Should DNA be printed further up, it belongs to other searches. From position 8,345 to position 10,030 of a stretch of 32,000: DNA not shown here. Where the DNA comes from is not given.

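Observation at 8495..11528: Minimal conjugation-like (Ced-type) DNA-transfer module: pilin-like, VirB6-like and VirB4/HerA-like genes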

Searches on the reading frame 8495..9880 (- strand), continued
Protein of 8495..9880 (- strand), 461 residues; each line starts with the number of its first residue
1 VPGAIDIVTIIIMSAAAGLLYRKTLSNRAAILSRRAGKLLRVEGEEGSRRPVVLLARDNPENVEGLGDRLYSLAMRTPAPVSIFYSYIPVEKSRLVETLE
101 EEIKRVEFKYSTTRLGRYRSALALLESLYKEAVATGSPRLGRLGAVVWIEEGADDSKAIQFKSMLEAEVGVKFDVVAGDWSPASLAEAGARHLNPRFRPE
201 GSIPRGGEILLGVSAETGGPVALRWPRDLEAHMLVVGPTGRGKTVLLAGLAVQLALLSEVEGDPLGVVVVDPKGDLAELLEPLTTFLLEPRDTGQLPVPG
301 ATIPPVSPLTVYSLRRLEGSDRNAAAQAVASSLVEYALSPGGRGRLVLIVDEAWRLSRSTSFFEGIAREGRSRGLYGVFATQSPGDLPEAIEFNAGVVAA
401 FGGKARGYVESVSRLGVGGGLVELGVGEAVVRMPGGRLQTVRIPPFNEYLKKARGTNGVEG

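Call 44: search_protein_representatives(alignment_id=A1)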
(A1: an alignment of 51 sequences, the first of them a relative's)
Query: 51 sequences, 495 profile positions. Proteins with E-value up to 0.001 (for the whole library): 6004; up to 1e-10: 514; up to 1e-30: 73. The best 150 are listed.
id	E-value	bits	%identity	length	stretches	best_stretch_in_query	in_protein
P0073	1.6e-197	673.7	-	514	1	1-487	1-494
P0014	2.8e-190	649.8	-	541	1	1-489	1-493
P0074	1.1e-178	611.5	-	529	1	2-486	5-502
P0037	2.6e-156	537.8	-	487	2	2-291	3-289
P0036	1.5e-149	515.4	-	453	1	1-485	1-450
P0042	2.8e-146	504.7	-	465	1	1-491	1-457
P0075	4.0e-143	494.3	-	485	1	1-484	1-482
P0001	1.0e-142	492.9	-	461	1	3-488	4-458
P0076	1.6e-141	489.0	-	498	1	2-483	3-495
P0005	3.5e-141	487.9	-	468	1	1-486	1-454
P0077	1.4e-138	479.3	-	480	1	5-482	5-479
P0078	5.4e-134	464.2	-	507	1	3-484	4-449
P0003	1.2e-130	453.1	-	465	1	2-488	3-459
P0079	1.1e-123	430.2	-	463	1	1-488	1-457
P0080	6.7e-123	427.6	-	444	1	1-481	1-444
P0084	6.8e-51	190.0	-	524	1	72-474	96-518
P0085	2.0e-48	181.9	-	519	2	335-483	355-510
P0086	4.9e-47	177.3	-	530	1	69-467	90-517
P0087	1.1e-45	172.8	-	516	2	322-474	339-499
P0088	2.1e-45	171.9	-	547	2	6-293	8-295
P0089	3.5e-45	171.2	-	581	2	70-317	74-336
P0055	6.6e-45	170.3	-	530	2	294-473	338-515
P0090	7.6e-45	170.1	-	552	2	340-473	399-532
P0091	1.9e-44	168.8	-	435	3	357-472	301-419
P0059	2.1e-43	165.3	-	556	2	330-474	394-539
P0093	1.1e-42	163.0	-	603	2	331-467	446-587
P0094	1.2e-42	162.8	-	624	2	334-474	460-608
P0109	2.9e-38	148.4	-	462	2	27-296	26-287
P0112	2.0e-37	145.6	-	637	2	337-474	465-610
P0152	7.1e-23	97.6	-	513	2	330-467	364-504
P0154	5.1e-22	94.8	-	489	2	322-467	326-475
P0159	5.0e-21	91.5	-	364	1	210-465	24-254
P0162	6.2e-21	91.2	-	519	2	308-472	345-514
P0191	4.2e-19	85.2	-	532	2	322-466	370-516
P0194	6.3e-19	84.6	-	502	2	328-477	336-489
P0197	8.0e-19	84.3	-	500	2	334-471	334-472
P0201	1.6e-18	83.3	-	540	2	287-471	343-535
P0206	2.9e-18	82.4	-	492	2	334-466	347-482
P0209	4.9e-18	81.7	-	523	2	346-463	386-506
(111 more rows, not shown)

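Call 48: search_protein_families(library=ncbifam, proteins=[P0093, P0094, P0112, P0086, P0152, P0191, P0159, P0109, P0091, P0084], max_evalue=0.000001)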
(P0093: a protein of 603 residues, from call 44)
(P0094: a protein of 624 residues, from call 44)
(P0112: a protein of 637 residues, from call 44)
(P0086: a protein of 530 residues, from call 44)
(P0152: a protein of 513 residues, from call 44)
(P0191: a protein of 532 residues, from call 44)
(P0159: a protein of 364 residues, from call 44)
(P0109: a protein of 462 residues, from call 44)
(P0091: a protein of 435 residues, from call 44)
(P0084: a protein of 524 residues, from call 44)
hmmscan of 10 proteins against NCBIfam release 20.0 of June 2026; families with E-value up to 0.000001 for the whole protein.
P0093 (603 aa): 6 families
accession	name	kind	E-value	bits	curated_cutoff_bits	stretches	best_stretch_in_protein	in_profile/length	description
NF041017.1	DNA_import_CedB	equivalog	1.8e-65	221.7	700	1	13-595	9-587/590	DNA import protein CedB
NF053655.1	CedD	equivalog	2.1e-19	69.6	600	1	292-594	220-525/527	DNA-translocating ATPase CedD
NF042943.1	HerA_antiphage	equivalog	2.5e-11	42.8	800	0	271-341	134-203/566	anti-phage-associated helicase HerA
TIGR00929.1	VirB4_CagE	subfamily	6.3e-08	31.3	643.1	1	295-571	439-724/792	VirB4 family type IV secretion/conjugal transfer ATPase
TIGR02746.1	TraC-F-type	equivalog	7.2e-07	27.5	567.05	1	371-532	515-688/800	type IV secretion system protein TraC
NF040819.1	helicase_HerA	equivalog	7.9e-07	28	970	0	278-338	141-200/561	DNA double-strand break repair helicase HerA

P0094 (624 aa): 7 families
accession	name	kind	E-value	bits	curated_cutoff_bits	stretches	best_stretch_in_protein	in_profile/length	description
NF041017.1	DNA_import_CedB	equivalog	3.8e-77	260.3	700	1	32-607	19-586/590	DNA import protein CedB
NF053655.1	CedD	equivalog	4.2e-22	78.5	600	1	298-607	219-525/527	DNA-translocating ATPase CedD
NF045975.1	VirB4_plasma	equivalog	2.1e-16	58.8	590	1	375-601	620-878/894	Mbov_0397 family ICE element conjugal transfer ATPase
NF042943.1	HerA_antiphage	equivalog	2.5e-10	39.6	800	0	274-341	130-197/566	anti-phage-associated helicase HerA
NF045971.1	conju_CD1110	equivalog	2.5e-09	36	325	0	276-598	391-729/752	VirB4-like conjugal transfer ATPase, CD1110 family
TIGR00929.1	VirB4_CagE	subfamily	3e-09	35.7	643.1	1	300-584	437-724/792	VirB4 family type IV secretion/conjugal transfer ATPase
TIGR02746.1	TraC-F-type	equivalog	3.3e-08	31.9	567.05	1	295-555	424-703/800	type IV secretion system protein TraC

P0112 (637 aa): 10 families
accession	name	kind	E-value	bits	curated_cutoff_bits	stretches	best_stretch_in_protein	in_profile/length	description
NF041017.1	DNA_import_CedB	equivalog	2.3e-77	261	700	1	26-609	11-586/590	DNA import protein CedB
NF053655.1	CedD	equivalog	9.6e-22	77.3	600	1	300-609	220-525/527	DNA-translocating ATPase CedD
NF042943.1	HerA_antiphage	equivalog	1.3e-14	53.7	800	0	278-351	133-205/566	anti-phage-associated helicase HerA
TIGR02746.1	TraC-F-type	equivalog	1.8e-11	42.7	567.05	1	166-548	292-689/800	type IV secretion system protein TraC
NF045975.1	VirB4_plasma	equivalog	2.5e-11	42.1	590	1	278-598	489-873/894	Mbov_0397 family ICE element conjugal transfer ATPase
NF045971.1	conju_CD1110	equivalog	2.7e-10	39.2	325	1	274-598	388-727/752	VirB4-like conjugal transfer ATPase, CD1110 family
TIGR00929.1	VirB4_CagE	subfamily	3.8e-10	38.6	643.1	1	288-584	420-722/792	VirB4 family type IV secretion/conjugal transfer ATPase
NF052333.1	ATPase_TcpF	exception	1.6e-09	36.3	1100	1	408-605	578-790/813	conjugal transfer ATPase TcpF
TIGR03925.1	T7SS_EccC_b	equivalog_domain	4e-09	35.3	346.55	0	278-360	340-422/564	type VII secretion protein EccCb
NF040937.1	HerA_Thermprot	equivalog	8.3e-09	34.4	800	1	283-596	123-448/487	DNA double-strand break repair helicase HerA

P0086 (530 aa): 5 families
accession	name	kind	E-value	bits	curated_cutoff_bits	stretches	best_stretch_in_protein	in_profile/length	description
NF041017.1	DNA_import_CedB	equivalog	6.2e-30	104.4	700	2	78-325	85-325/590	DNA import protein CedB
NF040937.1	HerA_Thermprot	equivalog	7.2e-10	37.9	800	1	434-511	371-448/487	DNA double-strand break repair helicase HerA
NF053655.1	CedD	equivalog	8.3e-09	34.6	600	0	378-524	381-525/527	DNA-translocating ATPase CedD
NF042943.1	HerA_antiphage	equivalog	1.8e-08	33.5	800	0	382-511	398-536/566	anti-phage-associated helicase HerA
TIGR02746.1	TraC-F-type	equivalog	4.3e-08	31.5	567.05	0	374-462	597-689/800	type IV secretion system protein TraC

P0152 (513 aa): 8 families
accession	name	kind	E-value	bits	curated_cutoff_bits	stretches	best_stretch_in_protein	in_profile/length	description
NF053655.1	CedD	equivalog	5e-67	226.8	600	1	196-512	199-526/527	DNA-translocating ATPase CedD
NF042944.1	HerA_antiphage_2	equivalog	1.3e-12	47.2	850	1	418-512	448-543/576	anti-phage-associated helicase HerA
NF040937.1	HerA_Thermprot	equivalog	1.3e-12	46.9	800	0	407-511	351-461/487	DNA double-strand break repair helicase HerA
NF042943.1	HerA_antiphage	equivalog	3.4e-12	45.7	800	1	421-511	458-549/566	anti-phage-associated helicase HerA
NF040819.1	helicase_HerA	equivalog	7.2e-12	44.6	970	1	421-511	423-514/561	DNA double-strand break repair helicase HerA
TIGR00929.1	VirB4_CagE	subfamily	4.7e-11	41.6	643.1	1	182-492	400-728/792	VirB4 family type IV secretion/conjugal transfer ATPase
NF041017.1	DNA_import_CedB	equivalog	2.2e-09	36.5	700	1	288-512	353-587/590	DNA import protein CedB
NF033849.1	ser_rich_anae_1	subfamily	2.6e-09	35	650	1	415-479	1027-1104/1163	serine-rich protein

P0191 (532 aa): 8 families
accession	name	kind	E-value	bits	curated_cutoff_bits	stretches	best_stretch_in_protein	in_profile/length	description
NF053655.1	CedD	equivalog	9.1e-62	209.4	600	1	198-524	198-525/527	DNA-translocating ATPase CedD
NF042943.1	HerA_antiphage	equivalog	5.2e-14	51.7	800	1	438-525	462-550/566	anti-phage-associated helicase HerA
NF040819.1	helicase_HerA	equivalog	5.5e-13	48.3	970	1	416-514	400-504/561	DNA double-strand break repair helicase HerA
NF040937.1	HerA_Thermprot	equivalog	1.9e-12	46.4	800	0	196-279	117-198/487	DNA double-strand break repair helicase HerA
NF041017.1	DNA_import_CedB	equivalog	2.8e-12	46.1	700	1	197-524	252-586/590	DNA import protein CedB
TIGR00929.1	VirB4_CagE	subfamily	4e-11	41.9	643.1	1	220-503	436-726/792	VirB4 family type IV secretion/conjugal transfer ATPase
NF042944.1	HerA_antiphage_2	equivalog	1.1e-09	37.7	850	0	439-525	456-543/576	anti-phage-associated helicase HerA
NF033849.1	ser_rich_anae_1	subfamily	9.9e-07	26.5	650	0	436-490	1048-1102/1163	serine-rich protein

P0159 (364 aa): 9 families
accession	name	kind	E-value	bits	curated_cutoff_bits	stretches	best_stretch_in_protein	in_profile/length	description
NF041017.1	DNA_import_CedB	equivalog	8.7e-20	70.9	700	2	112-204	427-522/590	DNA import protein CedB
NF045971.1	conju_CD1110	equivalog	6.9e-18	64.3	325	1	28-107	392-469/752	VirB4-like conjugal transfer ATPase, CD1110 family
NF053655.1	CedD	equivalog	8.1e-17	61.1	600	1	117-250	380-512/527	DNA-translocating ATPase CedD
TIGR02746.1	TraC-F-type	equivalog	3.9e-14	51.5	567.05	1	116-266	599-762/800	type IV secretion system protein TraC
NF042943.1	HerA_antiphage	equivalog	4.9e-14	51.8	800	0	175-248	460-534/566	anti-phage-associated helicase HerA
NF045975.1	VirB4_plasma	equivalog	9.2e-12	43.5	590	1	50-111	512-572/894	Mbov_0397 family ICE element conjugal transfer ATPase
NF010447.0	PRK13873.1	equivalog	3.3e-09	35.3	1020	0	42-147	430-533/815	conjugal transfer protein TrbE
TIGR00929.1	VirB4_CagE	subfamily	5e-09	35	643.1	0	41-101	425-485/792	VirB4 family type IV secretion/conjugal transfer ATPase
NF033849.1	ser_rich_anae_1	subfamily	4.5e-07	27.6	650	0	169-228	1042-1101/1163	serine-rich protein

P0109 (462 aa): 6 families
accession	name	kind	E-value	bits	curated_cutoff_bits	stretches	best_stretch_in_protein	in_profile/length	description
NF041017.1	DNA_import_CedB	equivalog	1.7e-22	79.8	700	1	87-276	118-316/590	DNA import protein CedB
NF053655.1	CedD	equivalog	5.2e-12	45.2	600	1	226-277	212-262/527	DNA-translocating ATPase CedD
NF040819.1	helicase_HerA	equivalog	4.6e-10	38.6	970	0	338-409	425-504/561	DNA double-strand break repair helicase HerA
TIGR03743.1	SXT_TraD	subfamily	5.9e-08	31.6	366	1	211-275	153-214/636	conjugative transfer system coupling protein TraD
TIGR03925.1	T7SS_EccC_b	equivalog_domain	6.8e-08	31.2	346.55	0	202-295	328-424/564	type VII secretion protein EccCb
NF042943.1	HerA_antiphage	equivalog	7.4e-08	31.4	800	0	234-275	155-196/566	anti-phage-associated helicase HerA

P0091 (435 aa): 2 families
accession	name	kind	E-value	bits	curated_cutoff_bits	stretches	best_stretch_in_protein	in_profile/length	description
NF041017.1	DNA_import_CedB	equivalog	1.5e-10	40.4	700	0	293-360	452-520/590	DNA import protein CedB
TIGR00929.1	VirB4_CagE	subfamily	1.3e-07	30.3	643.1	0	240-274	431-470/792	VirB4 family type IV secretion/conjugal transfer ATPase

P0084 (524 aa): 6 families
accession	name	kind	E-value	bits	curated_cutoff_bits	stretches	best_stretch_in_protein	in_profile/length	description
NF041017.1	DNA_import_CedB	equivalog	3.8e-28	98.5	700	2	46-330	51-324/590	DNA import protein CedB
NF053655.1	CedD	equivalog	7.2e-11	41.4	600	0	396-517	404-525/527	DNA-translocating ATPase CedD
TIGR00929.1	VirB4_CagE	subfamily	2.7e-09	35.8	643.1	0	360-455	586-680/792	VirB4 family type IV secretion/conjugal transfer ATPase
TIGR03924.1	T7SS_EccC_a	equivalog_domain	1.1e-07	31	509.15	0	249-298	420-472/673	type VII secretion protein EccCa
NF042943.1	HerA_antiphage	equivalog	1.2e-07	30.7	800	0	250-299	130-179/566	anti-phage-associated helicase HerA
NF010447.0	PRK13873.1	equivalog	4.7e-07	28.1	1020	0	374-455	602-683/815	conjugal transfer protein TrbE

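Call 49: list_cluster_members(proteins=[P0152, P0154, P0162, P0191, P0194, P0197, P0201, P0206, P0209, P0084])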
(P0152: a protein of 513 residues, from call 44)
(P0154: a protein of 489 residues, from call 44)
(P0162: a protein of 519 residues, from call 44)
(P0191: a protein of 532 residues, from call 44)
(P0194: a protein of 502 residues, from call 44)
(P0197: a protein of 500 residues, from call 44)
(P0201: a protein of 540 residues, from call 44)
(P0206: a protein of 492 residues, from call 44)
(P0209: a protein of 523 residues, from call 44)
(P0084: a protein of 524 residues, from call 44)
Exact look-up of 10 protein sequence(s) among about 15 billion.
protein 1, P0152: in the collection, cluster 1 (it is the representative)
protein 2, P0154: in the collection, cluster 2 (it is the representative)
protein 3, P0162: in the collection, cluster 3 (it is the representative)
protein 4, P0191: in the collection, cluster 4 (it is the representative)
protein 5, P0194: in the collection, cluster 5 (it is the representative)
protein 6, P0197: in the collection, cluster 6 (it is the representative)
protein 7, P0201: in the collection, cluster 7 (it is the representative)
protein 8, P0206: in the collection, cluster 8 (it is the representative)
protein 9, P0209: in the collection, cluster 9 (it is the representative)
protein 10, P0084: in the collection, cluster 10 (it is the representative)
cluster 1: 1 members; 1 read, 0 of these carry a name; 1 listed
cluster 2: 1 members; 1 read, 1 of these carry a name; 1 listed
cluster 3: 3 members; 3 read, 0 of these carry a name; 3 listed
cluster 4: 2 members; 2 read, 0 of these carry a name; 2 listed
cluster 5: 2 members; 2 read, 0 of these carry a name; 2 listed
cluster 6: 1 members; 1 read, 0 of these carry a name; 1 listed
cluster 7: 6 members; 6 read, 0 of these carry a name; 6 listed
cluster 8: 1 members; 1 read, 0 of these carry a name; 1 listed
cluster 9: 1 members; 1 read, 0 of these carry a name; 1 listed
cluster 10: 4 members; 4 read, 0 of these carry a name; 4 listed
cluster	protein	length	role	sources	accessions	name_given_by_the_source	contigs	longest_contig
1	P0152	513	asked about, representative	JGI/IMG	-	-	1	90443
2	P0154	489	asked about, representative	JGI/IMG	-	DNA helicase HerA-like ATPase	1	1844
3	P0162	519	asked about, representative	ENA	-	-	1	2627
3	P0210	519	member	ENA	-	-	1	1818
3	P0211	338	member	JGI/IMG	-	-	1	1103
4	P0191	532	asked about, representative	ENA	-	-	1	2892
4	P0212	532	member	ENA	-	-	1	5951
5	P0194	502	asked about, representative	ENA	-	-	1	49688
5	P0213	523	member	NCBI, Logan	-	-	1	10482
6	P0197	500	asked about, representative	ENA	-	-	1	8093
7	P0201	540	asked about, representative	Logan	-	-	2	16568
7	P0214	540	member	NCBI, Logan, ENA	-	-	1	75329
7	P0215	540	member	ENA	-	-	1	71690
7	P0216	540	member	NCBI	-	-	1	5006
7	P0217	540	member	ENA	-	-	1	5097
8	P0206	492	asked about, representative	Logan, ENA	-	-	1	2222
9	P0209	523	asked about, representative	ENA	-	-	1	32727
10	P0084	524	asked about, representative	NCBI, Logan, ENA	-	-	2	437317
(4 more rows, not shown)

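Call 53: find_related_loci(query=A4, collection=genome_contigs, flank=6000)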
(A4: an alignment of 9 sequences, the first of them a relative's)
Query A4 (513 aa) in genome_contigs; peptide patterns used: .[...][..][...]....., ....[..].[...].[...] (x = any residue, [..] = any of these).
319 stretches matched a pattern; 263 encode a relative of the query (tblastn E <= 1e-3); the best 80 are kept; 80 distinct loci.
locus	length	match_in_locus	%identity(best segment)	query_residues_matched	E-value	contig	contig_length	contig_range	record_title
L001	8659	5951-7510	52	5-512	1e-167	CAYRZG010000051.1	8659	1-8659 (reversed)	MAG TPA_asm: uncultured Desulfurococcales archaeon isolate SRP163575_co1_417 genome assembly, contig: NODE_17820_length_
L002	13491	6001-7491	40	12-512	6e-105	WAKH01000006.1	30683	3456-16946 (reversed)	MAG: Thermodiscus sp. isolate S012_152_esom k151_105417, whole genome shotgun sequence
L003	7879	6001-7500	38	10-513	4e-100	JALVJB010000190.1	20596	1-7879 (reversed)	MAG: Acidilobaceae archaeon isolate A1_metabat2_scaf2bin.012 A1_NODE_795_length_20596_cov_49.035175, whole genome shotgu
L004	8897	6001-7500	37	10-513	4e-95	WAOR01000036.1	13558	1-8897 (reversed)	MAG: Thermodiscus sp. isolate S143_108_esom k151_219847, whole genome shotgun sequence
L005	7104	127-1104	48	189-512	3e-87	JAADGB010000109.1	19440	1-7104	MAG: Thermoproteota archaeon isolate M_MaxBin.162 contig-127_5086, whole genome shotgun sequence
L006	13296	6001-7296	41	66-512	3e-83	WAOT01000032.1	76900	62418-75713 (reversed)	MAG: Desulfurococcales archaeon isolate S143_63_esom k151_320894, whole genome shotgun sequence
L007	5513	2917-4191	42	98-512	2e-82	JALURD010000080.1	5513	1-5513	MAG: Acidilobaceae archaeon isolate S146_metabat2_scaf2bin.022 S146_NODE_16258_length_5513_cov_3.095990, whole genome sh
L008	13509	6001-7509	37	8-512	1e-81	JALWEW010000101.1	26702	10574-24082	MAG: Acidilobaceae archaeon isolate T11_metabat1_scaf2bin.118 T11_NODE_521_length_26702_cov_1.928090, whole genome shotg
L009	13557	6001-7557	33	8-512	7e-82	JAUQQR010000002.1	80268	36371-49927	MAG: Thermoproteota archaeon isolate ZMQR.bins.33.201901 NODE_67_length_80268_cov_280.461549, whole genome shotgun seque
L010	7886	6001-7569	37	8-512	2e-80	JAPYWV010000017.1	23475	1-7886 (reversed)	MAG: Acidilobaceae archaeon isolate RSWP17 scaffold_204_c1, whole genome shotgun sequence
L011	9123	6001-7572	33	15-512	2e-79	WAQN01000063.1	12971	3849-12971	MAG: Desulfurococcales archaeon isolate S146_67_esom k151_47056, whole genome shotgun sequence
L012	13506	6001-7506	36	8-512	1e-80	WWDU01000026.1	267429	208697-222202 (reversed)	MAG: Candidatus Calypsonella navitae isolate M2_131_esom k151_991730, whole genome shotgun sequence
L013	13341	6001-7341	39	80-512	8e-78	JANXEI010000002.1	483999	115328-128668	MAG: Acidilobaceae archaeon isolate SKYB59 NODE_2_length_483999_cov_19.242890, whole genome shotgun sequence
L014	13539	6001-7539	37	8-512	2e-77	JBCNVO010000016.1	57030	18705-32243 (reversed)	MAG: Acidilobaceae archaeon isolate DT_Bin_4 contig16, whole genome shotgun sequence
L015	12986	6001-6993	46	188-512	4e-77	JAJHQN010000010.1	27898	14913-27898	MAG: Desulfurococcaceae archaeon isolate Bin S29 scaffold_323_c1, whole genome shotgun sequence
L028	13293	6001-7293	38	89-511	7e-71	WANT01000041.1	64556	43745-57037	MAG: Aeropyrum sp. isolate S141_97_esom k151_32688, whole genome shotgun sequence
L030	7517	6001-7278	35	94-511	6e-67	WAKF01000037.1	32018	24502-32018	MAG: Aeropyrum sp. isolate S012_63_esom k151_231628, whole genome shotgun sequence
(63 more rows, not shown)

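Call 56: search_protein_families(library=ncbifam, proteins=[L028:5728-7302:+, L030:5707-7305:+], max_evalue=0.000001)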
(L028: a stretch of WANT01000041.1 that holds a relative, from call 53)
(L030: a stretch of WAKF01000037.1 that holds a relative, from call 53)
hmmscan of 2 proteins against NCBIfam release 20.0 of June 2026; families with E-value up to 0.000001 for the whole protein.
L028:5728-7302:+ (524 aa): 6 families
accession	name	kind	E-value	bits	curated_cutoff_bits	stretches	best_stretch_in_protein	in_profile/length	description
NF053655.1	CedD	equivalog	7.7e-63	212.9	600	1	97-522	91-525/527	DNA-translocating ATPase CedD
NF040937.1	HerA_Thermprot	equivalog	6.9e-12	44.5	800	0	180-266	97-181/487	DNA double-strand break repair helicase HerA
NF042943.1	HerA_antiphage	equivalog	2.1e-09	36.5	800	0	396-522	414-549/566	anti-phage-associated helicase HerA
NF040819.1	helicase_HerA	equivalog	1.2e-08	34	970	0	418-522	404-514/561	DNA double-strand break repair helicase HerA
NF041017.1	DNA_import_CedB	equivalog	1.3e-07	30.6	700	1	226-457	276-516/590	DNA import protein CedB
TIGR00929.1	VirB4_CagE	subfamily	8.3e-07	27.6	643.1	0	224-260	436-473/792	VirB4 family type IV secretion/conjugal transfer ATPase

L030:5707-7305:+ (532 aa): 7 families
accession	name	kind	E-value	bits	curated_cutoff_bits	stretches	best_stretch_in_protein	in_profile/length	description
NF053655.1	CedD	equivalog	7.7e-63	212.9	600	1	203-524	203-525/527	DNA-translocating ATPase CedD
NF040819.1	helicase_HerA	equivalog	7.2e-16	57.8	970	1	412-513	396-503/561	DNA double-strand break repair helicase HerA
NF042943.1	HerA_antiphage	equivalog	8.1e-14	51.1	800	1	438-525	462-550/566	anti-phage-associated helicase HerA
NF041017.1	DNA_import_CedB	equivalog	5.7e-11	41.7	700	1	214-524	267-586/590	DNA import protein CedB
NF040937.1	HerA_Thermprot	equivalog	1.1e-10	40.6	800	0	419-524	350-461/487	DNA double-strand break repair helicase HerA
NF042944.1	HerA_antiphage_2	equivalog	1.4e-09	37.2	850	0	438-524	455-542/576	anti-phage-associated helicase HerA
TIGR00929.1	VirB4_CagE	subfamily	1.6e-08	33.3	643.1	1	220-476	436-699/792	VirB4 family type IV secretion/conjugal transfer ATPase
